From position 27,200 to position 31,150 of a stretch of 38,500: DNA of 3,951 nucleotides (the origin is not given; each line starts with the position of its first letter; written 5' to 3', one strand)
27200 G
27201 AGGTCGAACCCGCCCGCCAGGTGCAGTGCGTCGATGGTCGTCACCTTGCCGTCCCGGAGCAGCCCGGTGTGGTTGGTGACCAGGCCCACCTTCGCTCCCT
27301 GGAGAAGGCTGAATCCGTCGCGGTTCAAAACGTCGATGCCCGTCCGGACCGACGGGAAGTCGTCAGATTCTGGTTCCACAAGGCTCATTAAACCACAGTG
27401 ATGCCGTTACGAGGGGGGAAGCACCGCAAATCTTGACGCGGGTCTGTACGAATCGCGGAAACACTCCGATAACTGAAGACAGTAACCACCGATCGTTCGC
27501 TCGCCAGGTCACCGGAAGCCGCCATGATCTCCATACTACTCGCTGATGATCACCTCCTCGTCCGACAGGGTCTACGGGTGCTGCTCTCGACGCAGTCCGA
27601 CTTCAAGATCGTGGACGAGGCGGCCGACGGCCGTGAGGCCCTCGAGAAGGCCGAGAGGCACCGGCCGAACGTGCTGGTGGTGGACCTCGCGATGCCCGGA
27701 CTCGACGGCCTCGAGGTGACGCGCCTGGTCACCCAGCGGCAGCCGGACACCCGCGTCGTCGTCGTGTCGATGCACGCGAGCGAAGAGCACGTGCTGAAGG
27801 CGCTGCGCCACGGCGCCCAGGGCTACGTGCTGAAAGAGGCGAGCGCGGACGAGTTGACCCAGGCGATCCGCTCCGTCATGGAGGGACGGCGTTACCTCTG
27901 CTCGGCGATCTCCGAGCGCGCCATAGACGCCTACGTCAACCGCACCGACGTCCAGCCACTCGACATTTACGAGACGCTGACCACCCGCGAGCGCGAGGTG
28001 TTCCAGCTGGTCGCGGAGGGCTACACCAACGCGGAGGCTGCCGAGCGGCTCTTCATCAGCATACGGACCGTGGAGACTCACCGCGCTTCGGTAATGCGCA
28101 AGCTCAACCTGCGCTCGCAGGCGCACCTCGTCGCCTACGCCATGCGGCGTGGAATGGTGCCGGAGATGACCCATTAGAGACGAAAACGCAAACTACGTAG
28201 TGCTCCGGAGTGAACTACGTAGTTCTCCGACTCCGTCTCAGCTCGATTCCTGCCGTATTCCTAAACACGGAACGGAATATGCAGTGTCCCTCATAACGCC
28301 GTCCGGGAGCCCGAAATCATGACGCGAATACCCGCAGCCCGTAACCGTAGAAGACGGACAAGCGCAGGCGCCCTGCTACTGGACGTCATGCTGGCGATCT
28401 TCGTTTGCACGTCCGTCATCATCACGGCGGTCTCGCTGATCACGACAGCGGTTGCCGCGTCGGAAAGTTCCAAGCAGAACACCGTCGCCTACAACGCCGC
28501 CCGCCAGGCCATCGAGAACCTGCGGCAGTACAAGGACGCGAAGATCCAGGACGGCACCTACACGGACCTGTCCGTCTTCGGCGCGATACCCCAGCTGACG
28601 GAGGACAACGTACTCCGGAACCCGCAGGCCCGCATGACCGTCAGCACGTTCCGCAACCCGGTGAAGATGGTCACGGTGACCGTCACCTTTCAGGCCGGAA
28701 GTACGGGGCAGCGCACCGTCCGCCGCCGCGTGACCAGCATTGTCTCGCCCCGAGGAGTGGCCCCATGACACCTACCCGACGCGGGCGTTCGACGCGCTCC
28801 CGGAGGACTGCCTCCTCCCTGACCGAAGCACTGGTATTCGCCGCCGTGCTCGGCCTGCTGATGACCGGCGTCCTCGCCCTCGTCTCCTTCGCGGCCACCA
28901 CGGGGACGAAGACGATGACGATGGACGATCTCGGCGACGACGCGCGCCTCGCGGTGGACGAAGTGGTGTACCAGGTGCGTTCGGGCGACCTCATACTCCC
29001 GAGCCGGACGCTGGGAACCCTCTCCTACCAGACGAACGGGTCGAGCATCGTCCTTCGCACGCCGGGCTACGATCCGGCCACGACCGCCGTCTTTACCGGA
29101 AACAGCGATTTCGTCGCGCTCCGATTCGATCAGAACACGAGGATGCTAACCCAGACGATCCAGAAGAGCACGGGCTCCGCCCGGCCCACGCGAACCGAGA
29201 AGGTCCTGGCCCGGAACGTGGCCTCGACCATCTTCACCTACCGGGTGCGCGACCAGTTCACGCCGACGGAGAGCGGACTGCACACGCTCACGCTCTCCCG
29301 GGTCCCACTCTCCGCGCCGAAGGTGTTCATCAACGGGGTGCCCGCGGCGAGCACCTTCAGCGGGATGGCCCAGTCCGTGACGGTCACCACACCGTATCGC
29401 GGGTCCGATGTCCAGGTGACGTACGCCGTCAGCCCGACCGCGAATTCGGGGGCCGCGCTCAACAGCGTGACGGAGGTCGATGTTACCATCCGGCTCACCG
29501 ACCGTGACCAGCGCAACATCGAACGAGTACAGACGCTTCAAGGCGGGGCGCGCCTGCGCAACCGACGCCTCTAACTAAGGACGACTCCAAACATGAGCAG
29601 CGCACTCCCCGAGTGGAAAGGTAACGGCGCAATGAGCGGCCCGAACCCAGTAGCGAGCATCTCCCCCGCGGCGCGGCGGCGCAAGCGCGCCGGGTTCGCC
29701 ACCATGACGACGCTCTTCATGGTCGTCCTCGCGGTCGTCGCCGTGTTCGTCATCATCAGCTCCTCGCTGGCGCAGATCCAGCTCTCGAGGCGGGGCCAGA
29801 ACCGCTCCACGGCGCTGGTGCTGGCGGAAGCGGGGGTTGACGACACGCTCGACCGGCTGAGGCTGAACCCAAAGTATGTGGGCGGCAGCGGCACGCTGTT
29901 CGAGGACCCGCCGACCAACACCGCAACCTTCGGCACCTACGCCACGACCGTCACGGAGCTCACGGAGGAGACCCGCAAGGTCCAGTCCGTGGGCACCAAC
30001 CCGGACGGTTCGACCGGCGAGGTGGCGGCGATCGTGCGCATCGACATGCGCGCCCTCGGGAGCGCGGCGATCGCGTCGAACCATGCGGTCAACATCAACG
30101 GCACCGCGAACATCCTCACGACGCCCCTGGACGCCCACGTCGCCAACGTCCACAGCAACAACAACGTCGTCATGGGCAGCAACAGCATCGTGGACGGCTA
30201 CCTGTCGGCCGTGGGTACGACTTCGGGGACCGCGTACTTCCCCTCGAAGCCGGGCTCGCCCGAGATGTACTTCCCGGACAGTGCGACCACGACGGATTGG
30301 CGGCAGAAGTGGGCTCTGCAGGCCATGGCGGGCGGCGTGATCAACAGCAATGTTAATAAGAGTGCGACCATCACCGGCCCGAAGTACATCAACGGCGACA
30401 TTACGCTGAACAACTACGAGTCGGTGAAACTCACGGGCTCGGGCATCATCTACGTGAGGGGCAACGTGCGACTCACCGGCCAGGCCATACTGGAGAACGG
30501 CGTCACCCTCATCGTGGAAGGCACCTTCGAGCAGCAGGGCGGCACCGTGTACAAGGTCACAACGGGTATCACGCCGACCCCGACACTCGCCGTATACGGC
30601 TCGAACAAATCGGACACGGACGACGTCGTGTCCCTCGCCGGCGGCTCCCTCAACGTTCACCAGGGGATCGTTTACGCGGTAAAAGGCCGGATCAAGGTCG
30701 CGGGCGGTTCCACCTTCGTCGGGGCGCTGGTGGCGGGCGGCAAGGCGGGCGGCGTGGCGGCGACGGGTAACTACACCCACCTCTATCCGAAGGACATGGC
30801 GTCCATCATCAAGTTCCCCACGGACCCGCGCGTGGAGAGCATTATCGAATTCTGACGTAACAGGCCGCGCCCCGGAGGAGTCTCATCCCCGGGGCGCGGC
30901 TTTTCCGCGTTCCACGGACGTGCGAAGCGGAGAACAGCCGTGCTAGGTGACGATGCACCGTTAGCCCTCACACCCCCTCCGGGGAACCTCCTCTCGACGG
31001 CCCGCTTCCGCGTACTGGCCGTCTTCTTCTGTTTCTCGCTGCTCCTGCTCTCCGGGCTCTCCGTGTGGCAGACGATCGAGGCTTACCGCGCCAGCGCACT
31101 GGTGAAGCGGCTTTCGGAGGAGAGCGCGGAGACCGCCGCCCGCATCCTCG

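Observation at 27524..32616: Two-component system split by a three-gene pseudopilin-like cassette (candidate signal-controlled pilus-tip module)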

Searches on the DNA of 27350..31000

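Call 71: search_rna_families(source=window, start=27350, end=31000, threshold=evalue, max_evalue=1)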
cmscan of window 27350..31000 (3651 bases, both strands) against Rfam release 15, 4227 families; matches with E-value up to 1: 1.
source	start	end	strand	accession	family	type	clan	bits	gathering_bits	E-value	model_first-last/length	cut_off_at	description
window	30569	30656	+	RF01668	P10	Gene; sRNA;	-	18.1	37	0.6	1-72/72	no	Pseudomonas sRNA P10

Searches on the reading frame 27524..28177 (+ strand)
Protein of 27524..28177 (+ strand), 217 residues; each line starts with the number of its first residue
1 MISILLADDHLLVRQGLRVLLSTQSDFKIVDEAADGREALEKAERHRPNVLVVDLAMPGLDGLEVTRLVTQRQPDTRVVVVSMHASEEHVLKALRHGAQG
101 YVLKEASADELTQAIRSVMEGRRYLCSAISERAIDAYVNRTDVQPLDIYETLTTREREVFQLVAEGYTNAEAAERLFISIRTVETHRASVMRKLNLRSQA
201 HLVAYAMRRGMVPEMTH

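Call 3: search_protein_families(library=pfam, proteins=[window:27524-28177:+], max_evalue=0.1)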
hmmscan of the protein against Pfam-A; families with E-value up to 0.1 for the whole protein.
window:27524-28177:+ (217 aa): 13 families
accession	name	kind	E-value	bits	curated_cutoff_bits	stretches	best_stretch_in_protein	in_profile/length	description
PF00072.30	Response_reg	-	4.1e-30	104.6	30.2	1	4-116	1-111/111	Response regulator receiver domain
PF00196.25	GerE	-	6.5e-20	71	23.5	1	151-206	2-57/57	Bacterial regulatory proteins, luxR family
PF08281.18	Sigma70_r4_2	-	4.1e-08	33.2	25.7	1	150-194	9-54/54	Sigma-70, region 4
PF13384.12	HTH_23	-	0.00017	21.8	24.6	1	158-184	9-35/50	Homeodomain-like domain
PF04545.22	Sigma70_r4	-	0.00054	19.9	24.1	1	151-194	4-48/50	Sigma-70, region 4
PF16968.11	TadZ_N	-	0.0069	16.5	26.4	1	64-118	66-119/133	Pilus assembly protein TadZ N-terminal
PF07638.17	Sigma70_ECF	-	0.015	15.7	21.1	1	156-186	141-171/185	ECF sigma factor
PF14419.11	SPOUT_MTase_2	-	0.016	15.1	28.4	1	104-180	41-118/173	AF2226-like SPOUT RNA Methylase fused to THUMP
PF14848.11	HU-DNA_bdg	-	0.021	15.3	30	1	121-168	26-70/124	DNA-binding domain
PF11065.13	DUF2866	-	0.037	14.5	25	0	104-126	38-60/63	Protein of unknown function (DUF2866)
PF24541.1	Thioredox_PDIA6_C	-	0.041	14.6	27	1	159-213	52-106/130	PDIA6-like, C-terminal thioredoxin-like domain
PF00534.26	Glycos_transf_1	-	0.041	13.8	26.4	1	90-133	127-169/172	Glycosyl transferases group 1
PF13518.12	HTH_28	-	0.049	14.2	25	0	158-185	4-31/52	Helix-turn-helix domain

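Call 4: search_protein_families(library=ncbifam, proteins=[window:27524-28177:+], max_evalue=0.1)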
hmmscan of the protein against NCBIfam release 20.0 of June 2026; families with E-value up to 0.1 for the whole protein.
window:27524-28177:+ (217 aa): 123 families (the best 25 are shown)
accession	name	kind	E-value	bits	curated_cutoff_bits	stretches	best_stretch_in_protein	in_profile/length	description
NF052445.1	RespRegMctR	equivalog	1.2e-55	188.1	300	1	2-211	2-204/205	two-component system response regulator MctR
NF011896.0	PRK15369.1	equivalog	5.3e-53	179.8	242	1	2-211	4-209/211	two component system response regulator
NF007935.0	PRK10651.1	equivalog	3.8e-45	153.7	250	1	3-203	8-207/216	two-component system response regulator NarL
NF007018.1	PRK09483.1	equivalog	2.1e-44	151.8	280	1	1-212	1-209/217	UvrY/SirA/GacA family response regulator transcription factor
NF047785.1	respo_reg_MadR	equivalog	9.9e-44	149.2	300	1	2-212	1-209/209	MadR family response regulator transcription factor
NF007708.0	PRK10403.1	equivalog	7.6e-35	120.3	343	1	3-210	8-213/215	nitrate/nitrite response regulator protein NarP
NF007685.0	PRK10360.1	equivalog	1.6e-31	109.6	258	1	1-202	1-188/196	response regulator transcription factor UhpA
NF007419.0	PRK09958.1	equivalog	1.2e-27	96.9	251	1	5-209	4-201/204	acid-sensing system DNA-binding response regulator EvgA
NF040749.1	tetrathio_RR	equivalog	2.5e-27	95.8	290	1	4-204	2-186/191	tetrathionate respiration response regulator TtrR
NF007403.0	PRK09935.1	equivalog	1.7e-26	93.2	271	1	3-208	5-206/210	fimbria biosynthesis transcriptional regulator FimZ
NF006900.1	PRK09390.1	equivalog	4.7e-25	88.3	255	1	4-210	7-201/203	response regulator FixJ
NF008098.0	PRK10840.1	equivalog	1.1e-21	77.3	235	1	2-206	4-205/216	response regulator transcription factor RcsB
NF001965.0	PRK00742.1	subfamily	1.2e-21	77.4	293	1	2-117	4-122/357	chemotaxis-specific protein-glutamate methyltransferase CheB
NF041830.1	RR_TF_ErdR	exception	1.4e-20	73.9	390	1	3-201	3-202/213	response regulator transcription factor ErdR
NF041367.1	CheY_Halo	equivalog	1.8e-20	73.4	200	1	4-118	1-113/114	chemotaxis protein CheY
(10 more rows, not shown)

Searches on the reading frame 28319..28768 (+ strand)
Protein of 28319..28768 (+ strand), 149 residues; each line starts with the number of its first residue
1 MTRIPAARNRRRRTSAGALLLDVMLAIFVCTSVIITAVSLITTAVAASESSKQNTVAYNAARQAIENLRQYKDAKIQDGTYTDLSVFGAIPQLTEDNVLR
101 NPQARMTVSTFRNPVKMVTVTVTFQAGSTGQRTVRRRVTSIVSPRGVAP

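Call 3: search_protein_families(library=pfam, proteins=[window:28319-28768:+], max_evalue=0.1)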
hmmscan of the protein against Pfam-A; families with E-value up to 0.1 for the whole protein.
window:28319-28768:+ (149 aa): 2 families
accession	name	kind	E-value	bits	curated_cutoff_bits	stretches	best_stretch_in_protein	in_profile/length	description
PF18986.5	DUF5719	-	0.011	15.3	26.2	1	78-139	247-307/319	Family of unknown function (DUF5719)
PF17972.7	bMG5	-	0.025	15.4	26.5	1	47-144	34-127/127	Bacterial Alpha-2-macroglobulin MG5 domain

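Call 4: search_protein_families(library=ncbifam, proteins=[window:28319-28768:+], max_evalue=0.1)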
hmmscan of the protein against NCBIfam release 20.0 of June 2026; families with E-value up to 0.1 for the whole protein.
window:28319-28768:+ (149 aa): 6 families
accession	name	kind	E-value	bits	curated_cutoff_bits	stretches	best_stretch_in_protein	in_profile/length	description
TIGR02523.1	type_IV_pilV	equivalog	0.00047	20.7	52.2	1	16-80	2-68/139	type IV pilus modification protein PilV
NF033634.1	SLATT_1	domain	0.00066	19.6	41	1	8-70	21-96/132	SLATT domain-containing protein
NF041013.1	T4P_ComGE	equivalog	0.00068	19.7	49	1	17-72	5-60/83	competence type IV pilus minor pilin ComGE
NF041014.1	pilin_ComGG_2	equivalog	0.035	14.7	40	1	17-83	5-66/101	competence type IV pilus minor pilin ComGG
NF045890.1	conj_pls20_p028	equivalog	0.05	12.4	150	1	23-76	102-155/377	pLS20_p028 family conjugation system transmembrane protein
NF041002.1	pilin_ComGF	equivalog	0.061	13.5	80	0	19-65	5-52/139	competence type IV pilus minor pilin ComGF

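Call 21: search_solved_structures(query=A2, max_evalue=10)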
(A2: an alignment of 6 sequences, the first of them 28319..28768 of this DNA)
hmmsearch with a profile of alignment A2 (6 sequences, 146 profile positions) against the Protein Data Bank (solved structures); distinct sequences matched with E-value up to 10: 3.
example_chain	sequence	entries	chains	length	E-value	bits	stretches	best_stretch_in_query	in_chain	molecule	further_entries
3f85_A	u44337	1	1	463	1.1e-05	28.6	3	55-110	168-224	homo trimeric fusion of CFA/I fimbrial subunits B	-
3f84_A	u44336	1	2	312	0.00093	22.3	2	55-110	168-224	CFA/I fimbrial subunit B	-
6n64_A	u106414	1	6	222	1.4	12.1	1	69-126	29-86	Structural maintenance of chromosomes flexible hinge domain-containing protein 1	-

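Call 79: search_solved_structures(query=A2, max_evalue=0.01, show_alignments=1)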
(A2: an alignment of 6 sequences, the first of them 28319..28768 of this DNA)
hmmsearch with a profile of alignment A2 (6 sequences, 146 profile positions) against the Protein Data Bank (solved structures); distinct sequences matched with E-value up to 0.01: 2.
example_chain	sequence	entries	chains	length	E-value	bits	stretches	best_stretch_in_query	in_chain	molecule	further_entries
3f85_A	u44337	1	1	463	1.1e-05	28.6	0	55-110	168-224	homo trimeric fusion of CFA/I fimbrial subunits B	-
3f84_A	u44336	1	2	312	0.00093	22.3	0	55-110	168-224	CFA/I fimbrial subunit B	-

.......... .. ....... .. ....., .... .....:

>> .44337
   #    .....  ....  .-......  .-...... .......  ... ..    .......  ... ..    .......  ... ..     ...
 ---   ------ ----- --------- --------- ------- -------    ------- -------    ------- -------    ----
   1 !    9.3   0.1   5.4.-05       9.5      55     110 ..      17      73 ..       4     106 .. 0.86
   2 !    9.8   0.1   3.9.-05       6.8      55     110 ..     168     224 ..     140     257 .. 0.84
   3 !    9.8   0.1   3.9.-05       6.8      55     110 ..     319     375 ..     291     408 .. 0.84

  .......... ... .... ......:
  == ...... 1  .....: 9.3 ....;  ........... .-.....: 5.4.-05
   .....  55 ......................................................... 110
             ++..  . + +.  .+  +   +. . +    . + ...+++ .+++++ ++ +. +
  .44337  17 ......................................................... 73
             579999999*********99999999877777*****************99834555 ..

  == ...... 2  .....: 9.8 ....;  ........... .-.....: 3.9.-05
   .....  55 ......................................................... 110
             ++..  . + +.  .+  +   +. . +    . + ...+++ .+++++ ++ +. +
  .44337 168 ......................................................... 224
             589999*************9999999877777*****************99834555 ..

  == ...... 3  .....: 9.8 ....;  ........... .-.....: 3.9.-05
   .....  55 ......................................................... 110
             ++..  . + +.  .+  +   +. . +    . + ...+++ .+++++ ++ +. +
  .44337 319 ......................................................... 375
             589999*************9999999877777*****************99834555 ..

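Call 91: search_protein_families(library=ncbifam, alignment_id=A8, max_evalue=0.01)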
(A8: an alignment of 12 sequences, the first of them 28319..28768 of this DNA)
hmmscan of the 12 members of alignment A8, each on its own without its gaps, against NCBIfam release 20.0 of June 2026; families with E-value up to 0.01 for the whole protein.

A. member 1, window:28319-28768:+ (149 aa): 3 families
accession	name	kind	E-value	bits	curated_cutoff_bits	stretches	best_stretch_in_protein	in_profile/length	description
TIGR02523.1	type_IV_pilV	equivalog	0.00047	20.7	52.2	1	16-80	2-68/139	type IV pilus modification protein PilV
NF033634.1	SLATT_1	domain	0.00066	19.6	41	1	8-70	21-96/132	SLATT domain-containing protein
NF041013.1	T4P_ComGE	equivalog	0.00068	19.7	49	1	17-72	5-60/83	competence type IV pilus minor pilin ComGE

B. families by the number of members that match (of 12 scanned): 7 families
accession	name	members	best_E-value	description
TIGR02523.1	type_IV_pilV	6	1.2e-05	type IV pilus modification protein PilV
NF041013.1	T4P_ComGE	5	0.00017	competence type IV pilus minor pilin ComGE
NF038303.1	EPS_HpsB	2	0.0065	hormogonium polysaccharide secretion pseudopilin HpsB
TIGR01707.1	gspI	1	0.00064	type II secretion system minor pseudopilin GspI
NF033634.1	SLATT_1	1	0.00066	SLATT domain-containing protein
NF041014.1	pilin_ComGG_2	1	0.0053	competence type IV pilus minor pilin ComGG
TIGR02599.1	TIGR02599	1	0.006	Verru_Chthon cassette protein C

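Call 92: search_protein_families(library=pfam, alignment_id=A8, max_evalue=0.01)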
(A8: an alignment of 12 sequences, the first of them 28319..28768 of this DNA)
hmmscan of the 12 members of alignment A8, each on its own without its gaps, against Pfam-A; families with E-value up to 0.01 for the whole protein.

A. member 1, window:28319-28768:+ (149 aa): 0 families

B. families by the number of members that match (of 12 scanned): 0 families
